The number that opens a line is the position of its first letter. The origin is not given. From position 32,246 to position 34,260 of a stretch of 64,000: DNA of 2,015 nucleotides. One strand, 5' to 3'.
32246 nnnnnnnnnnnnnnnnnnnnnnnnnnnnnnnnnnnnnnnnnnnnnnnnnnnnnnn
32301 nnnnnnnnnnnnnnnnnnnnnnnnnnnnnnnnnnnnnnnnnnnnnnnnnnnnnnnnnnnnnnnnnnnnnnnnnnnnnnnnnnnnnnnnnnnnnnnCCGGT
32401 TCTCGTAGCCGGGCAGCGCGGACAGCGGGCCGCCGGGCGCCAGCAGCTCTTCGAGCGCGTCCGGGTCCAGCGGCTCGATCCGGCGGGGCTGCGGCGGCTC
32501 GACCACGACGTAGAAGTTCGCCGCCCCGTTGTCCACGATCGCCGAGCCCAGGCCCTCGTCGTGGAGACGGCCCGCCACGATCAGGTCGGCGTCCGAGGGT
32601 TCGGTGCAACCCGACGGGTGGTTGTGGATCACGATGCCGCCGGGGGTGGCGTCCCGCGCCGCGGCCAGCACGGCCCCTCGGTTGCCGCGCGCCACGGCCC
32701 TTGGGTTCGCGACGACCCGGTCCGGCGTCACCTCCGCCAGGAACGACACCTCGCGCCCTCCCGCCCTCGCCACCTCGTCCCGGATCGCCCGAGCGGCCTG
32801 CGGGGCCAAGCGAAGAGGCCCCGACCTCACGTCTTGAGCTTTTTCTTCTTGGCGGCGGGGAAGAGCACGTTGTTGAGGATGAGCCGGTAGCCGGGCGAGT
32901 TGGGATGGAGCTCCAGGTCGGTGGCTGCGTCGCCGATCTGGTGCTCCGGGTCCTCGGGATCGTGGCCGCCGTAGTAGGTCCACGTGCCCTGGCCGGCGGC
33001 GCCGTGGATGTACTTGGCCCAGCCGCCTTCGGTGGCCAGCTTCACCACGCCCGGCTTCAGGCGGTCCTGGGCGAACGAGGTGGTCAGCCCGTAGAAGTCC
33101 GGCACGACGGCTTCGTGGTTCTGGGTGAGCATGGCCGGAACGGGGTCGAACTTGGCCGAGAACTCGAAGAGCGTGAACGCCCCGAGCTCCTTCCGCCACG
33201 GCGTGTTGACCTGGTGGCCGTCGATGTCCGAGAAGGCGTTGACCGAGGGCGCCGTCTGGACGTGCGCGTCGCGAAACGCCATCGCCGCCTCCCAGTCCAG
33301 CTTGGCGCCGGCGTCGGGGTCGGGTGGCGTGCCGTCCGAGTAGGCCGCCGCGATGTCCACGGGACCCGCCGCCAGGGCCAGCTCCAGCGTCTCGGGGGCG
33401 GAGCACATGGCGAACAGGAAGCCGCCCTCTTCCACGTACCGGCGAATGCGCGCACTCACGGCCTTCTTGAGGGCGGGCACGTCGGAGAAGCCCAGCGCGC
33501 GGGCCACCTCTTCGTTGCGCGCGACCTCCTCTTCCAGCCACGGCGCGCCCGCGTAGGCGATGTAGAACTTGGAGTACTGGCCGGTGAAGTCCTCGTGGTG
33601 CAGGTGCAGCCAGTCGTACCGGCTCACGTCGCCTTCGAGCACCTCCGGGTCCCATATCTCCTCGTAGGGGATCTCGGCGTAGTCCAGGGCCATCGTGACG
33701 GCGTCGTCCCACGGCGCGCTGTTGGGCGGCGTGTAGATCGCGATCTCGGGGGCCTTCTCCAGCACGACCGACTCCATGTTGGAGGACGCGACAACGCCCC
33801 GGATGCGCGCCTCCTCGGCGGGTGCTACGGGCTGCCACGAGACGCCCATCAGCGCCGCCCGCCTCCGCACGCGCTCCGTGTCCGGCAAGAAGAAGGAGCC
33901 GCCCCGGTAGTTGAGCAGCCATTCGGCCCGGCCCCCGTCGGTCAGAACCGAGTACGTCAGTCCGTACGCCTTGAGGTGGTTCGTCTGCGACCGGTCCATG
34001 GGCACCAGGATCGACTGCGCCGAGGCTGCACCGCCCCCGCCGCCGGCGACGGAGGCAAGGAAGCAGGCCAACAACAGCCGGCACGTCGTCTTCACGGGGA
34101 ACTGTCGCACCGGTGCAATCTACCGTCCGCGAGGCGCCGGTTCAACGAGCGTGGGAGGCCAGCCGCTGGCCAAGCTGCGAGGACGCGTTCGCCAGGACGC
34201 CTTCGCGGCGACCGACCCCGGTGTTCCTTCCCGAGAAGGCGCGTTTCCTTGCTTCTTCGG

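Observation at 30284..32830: JAMM/JAB metalloprotease domain fused to a DinG/XPD-type helicase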

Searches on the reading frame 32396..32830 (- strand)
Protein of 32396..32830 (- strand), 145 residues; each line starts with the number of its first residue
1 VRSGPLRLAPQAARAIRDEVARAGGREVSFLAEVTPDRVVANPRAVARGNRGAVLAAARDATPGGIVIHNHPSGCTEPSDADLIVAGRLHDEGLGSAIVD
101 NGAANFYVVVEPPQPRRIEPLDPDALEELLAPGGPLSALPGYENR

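Call 12: find_homologous_proteins(query=window:32396-32830:-, max_evalue=0.001)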
Query seq(145 aa) (145 aa): 12 proteins with E <= 0.001 among 772 candidates.
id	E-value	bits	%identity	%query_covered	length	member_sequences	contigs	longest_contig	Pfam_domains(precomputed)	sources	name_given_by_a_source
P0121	1.8e-57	211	73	97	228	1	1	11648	PF04002.21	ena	-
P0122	7.9e-55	203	72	90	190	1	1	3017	PF04002.21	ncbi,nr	ncbi:MAG: helicase, partial [Gemmatimonadetes bacterium]|nr:helicase [Gemmatimonadota bacterium]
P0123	1.3e-48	182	72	90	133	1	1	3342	PF04002.21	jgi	-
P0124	1.0e-46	176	65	99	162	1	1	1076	PF04002.21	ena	-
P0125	1.9e-43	166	70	80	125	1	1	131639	PF04002.21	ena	-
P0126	5.7e-43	164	68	86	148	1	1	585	PF04002.21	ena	-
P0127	1.4e-37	147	70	72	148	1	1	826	PF04002.21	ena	-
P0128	1.9e-35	140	75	64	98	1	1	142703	PF04002.21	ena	-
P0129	3.8e-35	139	72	65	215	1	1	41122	PF04002.21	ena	-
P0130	9.3e-31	125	82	54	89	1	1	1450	-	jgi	-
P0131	6.7e-16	76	58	51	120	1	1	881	-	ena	-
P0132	1.4e-14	72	71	41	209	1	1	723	-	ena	-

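Call 22: find_related_loci(query=A1, collection=genome_contigs, flank=8000)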
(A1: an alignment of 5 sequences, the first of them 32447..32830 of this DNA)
Query A1 (128 aa) in genome_contigs; peptide patterns used: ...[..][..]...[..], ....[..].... (x = any residue, [..] = any of these).
600 stretches matched a pattern (row limit reached: there are more); 62 encode a relative of the query (tblastn E <= 1e-3); 62 distinct loci.
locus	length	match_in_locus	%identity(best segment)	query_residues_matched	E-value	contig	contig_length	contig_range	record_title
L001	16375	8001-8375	77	3-127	2e-56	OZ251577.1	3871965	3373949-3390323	MAG: Longimicrobiales bacterium isolate c12f4add-3b90-4b47-9d85-fb5a0b4c0fa4 genome assembly, chromosome: 1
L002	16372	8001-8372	75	3-126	6e-55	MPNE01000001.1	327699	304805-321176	MAG: Gemmatimonadetes bacterium bin94 NODE_22_length_327699_cov_17.322_ID_43, whole genome shotgun sequence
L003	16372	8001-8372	73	5-128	1e-54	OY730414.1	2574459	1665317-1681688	MAG: Longimicrobiales bacterium isolate 35361606-ee58-41ba-9638-b7483a57a1ce genome assembly, chromosome: 1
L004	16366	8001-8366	74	5-126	4e-54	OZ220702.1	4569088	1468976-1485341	MAG: Longimicrobiales bacterium isolate 5c038fdb-8e0b-4cbd-9550-43be1afc0bbf genome assembly, chromosome: 1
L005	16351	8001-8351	77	5-121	4e-54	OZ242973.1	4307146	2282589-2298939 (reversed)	MAG: Longimicrobiales bacterium isolate 604f19ae-e220-46ce-a052-2e0d8117235f genome assembly, chromosome: 1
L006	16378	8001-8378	73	3-128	4e-54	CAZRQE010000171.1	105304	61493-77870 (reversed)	MAG TPA_asm: uncultured Gemmatimonadaceae bacterium isolate SRP338948_co1_128 genome assembly, contig: k141_281592, whol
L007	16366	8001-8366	74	5-126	2e-53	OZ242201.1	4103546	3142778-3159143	MAG: Longimicrobiales bacterium isolate 71266a4e-d954-4cdc-a494-fc6a34cb9123 genome assembly, chromosome: 1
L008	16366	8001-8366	75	5-126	2e-53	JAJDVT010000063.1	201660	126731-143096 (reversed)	MAG: Gemmatimonadetes bacterium isolate jk18x22bins.63 k141_111304, whole genome shotgun sequence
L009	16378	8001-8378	72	3-128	3e-53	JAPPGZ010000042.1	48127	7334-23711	MAG: Gemmatimonadota bacterium isolate RHO1_bin_69 NODE_1561_length_48127_cov_141.313696, whole genome shotgun sequence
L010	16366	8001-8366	71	5-126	4e-53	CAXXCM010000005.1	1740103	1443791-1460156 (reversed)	MAG: Longimicrobiales bacterium isolate e412ea47-5c19-4bf7-87cc-fdbf85f107b6 genome assembly, contig: contig_5, whole ge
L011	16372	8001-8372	70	3-126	8e-53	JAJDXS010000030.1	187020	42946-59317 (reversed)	MAG: Gemmatimonadetes bacterium isolate jk18x27bins.47 k141_429751, whole genome shotgun sequence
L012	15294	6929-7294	74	5-126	7e-53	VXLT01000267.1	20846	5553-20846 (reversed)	MAG: Gemmatimonadetes bacterium isolate SB0661_bin_2 NODE_2129_length_20846_cov_69.995527, whole genome shotgun sequence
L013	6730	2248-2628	72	2-127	5e-52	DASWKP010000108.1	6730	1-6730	MAG TPA_asm: Longimicrobiales bacterium isolate SMAG_U2925 k141_1196034, whole genome shotgun sequence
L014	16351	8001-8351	74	5-121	1e-51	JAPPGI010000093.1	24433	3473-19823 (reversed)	MAG: Gemmatimonadota bacterium isolate RHO1_bin_51 NODE_3449_length_24433_cov_733.627533, whole genome shotgun sequence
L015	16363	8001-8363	73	6-126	2e-50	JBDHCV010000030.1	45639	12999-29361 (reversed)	MAG: Gemmatimonadota bacterium isolate M8-32_Bin_122 M8-32_Bin_122_scaffold_3370, whole genome shotgun sequence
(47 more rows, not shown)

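Call 23: search_protein_representatives(alignment_id=A1)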
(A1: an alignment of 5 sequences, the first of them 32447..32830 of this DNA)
Query: 5 sequences, 128 profile positions. Proteins with E-value up to 0.001 (for the whole library): 692; up to 1e-10: 468; up to 1e-30: 28. The best 150 are listed.
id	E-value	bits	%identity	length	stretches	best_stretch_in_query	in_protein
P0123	2.0e-62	225.0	-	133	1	3-127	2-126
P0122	2.0e-62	224.9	-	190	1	3-127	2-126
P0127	3.3e-56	204.8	-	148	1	1-109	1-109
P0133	6.2e-54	197.5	-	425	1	4-126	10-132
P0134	3.8e-50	185.2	-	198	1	4-126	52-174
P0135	4.1e-46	172.2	-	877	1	5-127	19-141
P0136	2.0e-45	169.9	-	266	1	16-126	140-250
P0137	4.4e-44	165.6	-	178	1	4-105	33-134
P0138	4.3e-43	162.4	-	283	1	6-127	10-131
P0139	7.0e-43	161.7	-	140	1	28-127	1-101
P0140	4.3e-42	159.2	-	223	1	4-127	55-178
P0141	1.3e-40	154.4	-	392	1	4-103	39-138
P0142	1.1e-39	151.4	-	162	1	5-106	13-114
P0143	3.8e-39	149.6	-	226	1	5-127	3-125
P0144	8.9e-39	148.5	-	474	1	5-126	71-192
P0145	1.7e-38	147.5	-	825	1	5-127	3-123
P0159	2.3e-30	121.3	-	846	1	5-127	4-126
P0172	8.2e-28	113.0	-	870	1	7-126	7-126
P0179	3.0e-27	111.2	-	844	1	8-126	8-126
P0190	1.9e-25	105.4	-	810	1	7-126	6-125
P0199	1.7e-24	102.3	-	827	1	7-126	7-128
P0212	1.4e-23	99.3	-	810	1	2-126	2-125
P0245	2.4e-22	95.3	-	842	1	9-125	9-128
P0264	1.8e-21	92.5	-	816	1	5-127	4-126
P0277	4.3e-21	91.3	-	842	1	8-127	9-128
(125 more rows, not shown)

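Call 26: list_cluster_members(proteins=[P0145, P0159, P0172, P0179, P0190, P0199, P0212, P0245, P0264, P0277])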
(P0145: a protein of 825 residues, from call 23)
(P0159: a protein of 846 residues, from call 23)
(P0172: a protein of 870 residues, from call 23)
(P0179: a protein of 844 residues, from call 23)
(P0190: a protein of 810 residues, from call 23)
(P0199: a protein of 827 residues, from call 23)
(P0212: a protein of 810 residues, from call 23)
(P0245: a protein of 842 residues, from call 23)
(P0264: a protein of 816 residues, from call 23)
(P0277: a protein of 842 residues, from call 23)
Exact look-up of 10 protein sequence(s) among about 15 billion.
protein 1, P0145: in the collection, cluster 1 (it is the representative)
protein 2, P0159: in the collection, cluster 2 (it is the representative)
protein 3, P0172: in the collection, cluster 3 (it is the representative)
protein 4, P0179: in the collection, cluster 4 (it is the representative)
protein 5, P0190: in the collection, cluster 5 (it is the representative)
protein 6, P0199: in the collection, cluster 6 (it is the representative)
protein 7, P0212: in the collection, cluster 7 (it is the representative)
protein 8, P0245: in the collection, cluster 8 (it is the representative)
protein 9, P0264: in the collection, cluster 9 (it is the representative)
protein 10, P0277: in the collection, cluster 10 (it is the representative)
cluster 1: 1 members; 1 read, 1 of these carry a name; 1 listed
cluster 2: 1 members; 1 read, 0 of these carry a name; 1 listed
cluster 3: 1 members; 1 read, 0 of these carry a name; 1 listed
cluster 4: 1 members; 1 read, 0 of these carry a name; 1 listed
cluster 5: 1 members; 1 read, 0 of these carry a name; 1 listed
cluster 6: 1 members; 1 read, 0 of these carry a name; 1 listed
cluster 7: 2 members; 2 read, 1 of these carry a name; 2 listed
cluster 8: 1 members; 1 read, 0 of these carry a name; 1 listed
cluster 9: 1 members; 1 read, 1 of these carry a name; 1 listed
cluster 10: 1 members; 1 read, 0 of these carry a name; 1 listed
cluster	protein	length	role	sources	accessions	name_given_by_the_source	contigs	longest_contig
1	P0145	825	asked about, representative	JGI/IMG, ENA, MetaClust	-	\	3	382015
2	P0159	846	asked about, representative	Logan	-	-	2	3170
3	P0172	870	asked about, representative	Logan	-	-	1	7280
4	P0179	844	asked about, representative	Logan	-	-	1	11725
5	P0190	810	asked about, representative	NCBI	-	-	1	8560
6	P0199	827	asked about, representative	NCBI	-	-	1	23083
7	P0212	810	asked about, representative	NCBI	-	-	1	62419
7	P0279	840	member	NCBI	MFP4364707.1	MAG: helicase C-terminal domain-containing protein, partial [Spirochaetia bacterium]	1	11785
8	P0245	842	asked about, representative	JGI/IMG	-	-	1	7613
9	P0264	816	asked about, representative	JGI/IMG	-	ATP-dependent DNA helicase DinG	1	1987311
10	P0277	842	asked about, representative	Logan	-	-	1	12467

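Call 64: predict_structure(alignment_id=A4)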
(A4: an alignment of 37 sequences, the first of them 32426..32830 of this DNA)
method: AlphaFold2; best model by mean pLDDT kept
length: 135 residues; sequences in the alignment: 37
mean_pLDDT: 95.0   pTM: 0.84
mean pLDDT of the five models: 95.0, 94.4, 91.5, 91.1, 90.9
residues with pLDDT >= 90: 125; 70-90: 6; 50-70: 4; < 50: 0
segments of 3 or more residues with pLDDT < 50: none
pLDDT, mean of each block of 10 residues (from residue 1): 87 98 98 97 98 93 97 97 97 97 98 90 94 79
secondary structure, 60 per line:
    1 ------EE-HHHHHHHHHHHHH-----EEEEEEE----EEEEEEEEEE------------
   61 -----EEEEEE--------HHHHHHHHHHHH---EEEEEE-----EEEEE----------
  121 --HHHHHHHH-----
elements in order: H10-22 E28-34 E39-48 E66-71 H80-91 E95-100 E106-110 H123-130

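Call 66: fold_search(model_id=the predicted structure, library=pdb)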
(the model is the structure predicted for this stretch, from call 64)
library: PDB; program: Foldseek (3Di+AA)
matches with E <= 10: 373; with E <= 0.001: 13
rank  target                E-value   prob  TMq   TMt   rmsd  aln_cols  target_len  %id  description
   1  6fno_B                1.1e-04  1.00  0.53  0.49   5.4       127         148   16  Caldiarchaeum Subterraneum Ubiquitin:Rpn11-homolog complex, zinc soak (released 2018-07-25)
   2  2qlc_D                1.1e-04  1.00  0.46  0.50   5.1       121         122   21  The crystal structure of DNA repair protein RadC from Chlorobium tepidum TLS (released 2007-09-04)
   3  6fnn_A                1.2e-04  1.00  0.56  0.51   4.9       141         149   18  Caldiarchaeum Subterraneum Ubiquitin:Rpn11-homolog complex (released 2018-07-25)
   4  6fnn_B                2.2e-04  1.00  0.51  0.46   4.5       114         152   18  Caldiarchaeum Subterraneum Ubiquitin:Rpn11-homolog complex (released 2018-07-25)
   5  2qlc_E                2.5e-04  1.00  0.46  0.49   5.1       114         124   24  The crystal structure of DNA repair protein RadC from Chlorobium tepidum TLS (released 2007-09-04)
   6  2qlc_C                3.6e-04  1.00  0.45  0.48   5.3       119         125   21  The crystal structure of DNA repair protein RadC from Chlorobium tepidum TLS (released 2007-09-04)
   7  2qlc_B                3.6e-04  1.00  0.46  0.49   4.9       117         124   21  The crystal structure of DNA repair protein RadC from Chlorobium tepidum TLS (released 2007-09-04)
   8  2qlc_A                5.0e-04  1.00  0.46  0.49   4.8       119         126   21  The crystal structure of DNA repair protein RadC from Chlorobium tepidum TLS (released 2007-09-04)
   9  9is6_E                5.6e-04  1.00  0.55  0.27  10.7       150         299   15  CryoEM structure of Plant-Complex-C-5b (released 2025-07-23)
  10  9egl_E                6.4e-04  1.00  0.54  0.27   5.1       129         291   13  Cryo-EM structure of COP9 signalosome precatalytic state with neddylated cullin-3 (released 2025-12-03)
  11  5m5q                  6.4e-04  1.00  0.52  0.34  15.3       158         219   12  COPS5(2-257) IN COMPLEX WITH A AZAINDOLE (COMPOUND 4) (released 2017-01-11)
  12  9ea4                  7.3e-04  1.00  0.52  0.18  11.7       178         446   13  Structure of Citrobacter BubCD (released 2025-09-24)
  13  9efv_E                8.3e-04  1.00  0.53  0.28  15.1       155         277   12  Cryo-EM structure of CSN-N8CUL1 in complex with CSN5i-3 (released 2025-12-03)
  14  9eg1_E                1.2e-03  1.00  0.55  0.28   4.7       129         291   13  COP9 signalosome deneddylation complex with cullin-5 (released 2025-12-03)
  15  3rzv                  1.3e-03  1.00  0.48  0.38  12.6       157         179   10  The Crystal Structure of a E280A Mutant of the Catalytic Domain of AMSH (released 2011-10-19)
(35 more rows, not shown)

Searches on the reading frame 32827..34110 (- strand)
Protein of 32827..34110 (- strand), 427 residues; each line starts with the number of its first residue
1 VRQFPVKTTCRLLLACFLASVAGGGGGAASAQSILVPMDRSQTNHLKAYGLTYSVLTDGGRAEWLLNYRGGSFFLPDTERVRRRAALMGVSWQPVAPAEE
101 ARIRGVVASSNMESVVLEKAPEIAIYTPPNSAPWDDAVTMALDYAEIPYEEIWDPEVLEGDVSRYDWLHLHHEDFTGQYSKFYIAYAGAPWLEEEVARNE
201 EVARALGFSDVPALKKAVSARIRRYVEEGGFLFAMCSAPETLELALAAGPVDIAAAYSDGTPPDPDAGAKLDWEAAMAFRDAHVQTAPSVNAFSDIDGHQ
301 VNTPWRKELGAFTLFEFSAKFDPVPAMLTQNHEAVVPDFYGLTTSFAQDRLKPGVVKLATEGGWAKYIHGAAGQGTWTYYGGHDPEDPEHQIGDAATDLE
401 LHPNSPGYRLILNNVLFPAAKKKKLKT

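Call 4: search_protein_families(library=pfam, proteins=[window:32827-34110:-], max_evalue=0.01)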
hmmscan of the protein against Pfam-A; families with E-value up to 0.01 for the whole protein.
window:32827-34110:- (427 aa): 0 families

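Call 5: search_protein_families(library=ncbifam, proteins=[window:32827-34110:-], max_evalue=0.01)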
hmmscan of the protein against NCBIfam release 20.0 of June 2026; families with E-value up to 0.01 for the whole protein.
window:32827-34110:- (427 aa): 0 families

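Call 19: search_protein_families(library=pfam, proteins=[window:32827-34110:-], max_evalue=1)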
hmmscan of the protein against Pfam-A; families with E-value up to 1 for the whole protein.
window:32827-34110:- (427 aa): 0 families

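Call 39: list_cluster_members(proteins=[window:32827-34110:-, window:28524-29444:-, P0006, P0004])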
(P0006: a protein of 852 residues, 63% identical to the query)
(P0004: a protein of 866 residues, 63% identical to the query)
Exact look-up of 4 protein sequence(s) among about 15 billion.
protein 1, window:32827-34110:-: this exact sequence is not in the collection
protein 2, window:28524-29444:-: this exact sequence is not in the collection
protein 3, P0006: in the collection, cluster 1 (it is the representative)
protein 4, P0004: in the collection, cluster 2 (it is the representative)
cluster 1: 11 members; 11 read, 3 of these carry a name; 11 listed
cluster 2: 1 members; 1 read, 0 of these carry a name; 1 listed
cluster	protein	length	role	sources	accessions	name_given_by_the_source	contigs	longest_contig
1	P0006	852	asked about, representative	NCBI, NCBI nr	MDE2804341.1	MAG: helicase [Gemmatimonadota bacterium] | helicase [Gemmatimonadota bacterium]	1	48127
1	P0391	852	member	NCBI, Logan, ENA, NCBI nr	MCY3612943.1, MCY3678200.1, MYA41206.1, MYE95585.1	MAG: helicase [Gemmatimonadetes bacterium] | helicase [Gemmatimonadota bacterium]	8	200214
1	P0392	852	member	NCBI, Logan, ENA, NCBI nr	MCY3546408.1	MAG: helicase [Gemmatimonadetes bacterium] | helicase [Gemmatimonadota bacterium]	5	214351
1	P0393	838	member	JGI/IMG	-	-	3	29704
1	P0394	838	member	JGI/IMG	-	-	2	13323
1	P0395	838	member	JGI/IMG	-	-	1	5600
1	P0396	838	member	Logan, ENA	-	-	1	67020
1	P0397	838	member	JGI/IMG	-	-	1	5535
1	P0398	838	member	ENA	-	-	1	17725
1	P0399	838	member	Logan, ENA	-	-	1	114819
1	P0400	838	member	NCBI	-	-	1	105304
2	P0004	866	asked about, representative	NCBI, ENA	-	-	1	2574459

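Call 45: search_solved_structures(query=window:32827-34110:-, max_evalue=1, show_alignments=1)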
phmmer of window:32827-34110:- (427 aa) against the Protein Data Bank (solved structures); distinct sequences matched with E-value up to 1: 4.
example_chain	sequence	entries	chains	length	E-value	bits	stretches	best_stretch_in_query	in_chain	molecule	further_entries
1on0_A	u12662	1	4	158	0.21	13.5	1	145-231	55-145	YycN protein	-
1ufh_A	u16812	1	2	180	0.31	13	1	145-231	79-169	YYCN protein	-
9bj0_A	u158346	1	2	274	0.48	12.4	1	72-200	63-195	Intracellular growth attenuator protein igaA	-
9biy_A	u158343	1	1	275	0.48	12.3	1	72-200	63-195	Intracellular growth attenuator protein igaA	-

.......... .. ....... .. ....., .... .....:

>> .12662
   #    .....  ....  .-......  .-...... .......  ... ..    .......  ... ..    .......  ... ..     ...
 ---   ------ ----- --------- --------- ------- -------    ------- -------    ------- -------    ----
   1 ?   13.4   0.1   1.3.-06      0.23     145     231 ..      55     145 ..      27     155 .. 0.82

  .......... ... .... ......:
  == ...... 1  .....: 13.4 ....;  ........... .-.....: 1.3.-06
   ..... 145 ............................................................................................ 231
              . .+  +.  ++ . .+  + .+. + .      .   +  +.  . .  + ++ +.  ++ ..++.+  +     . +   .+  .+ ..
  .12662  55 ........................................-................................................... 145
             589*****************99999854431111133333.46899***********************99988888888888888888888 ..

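Call 46: search_protein_families(library=padloc, proteins=[window:32827-34110:-], max_evalue=0.01)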
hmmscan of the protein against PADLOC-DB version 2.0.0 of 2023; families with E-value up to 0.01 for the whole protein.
window:32827-34110:- (427 aa): 0 families
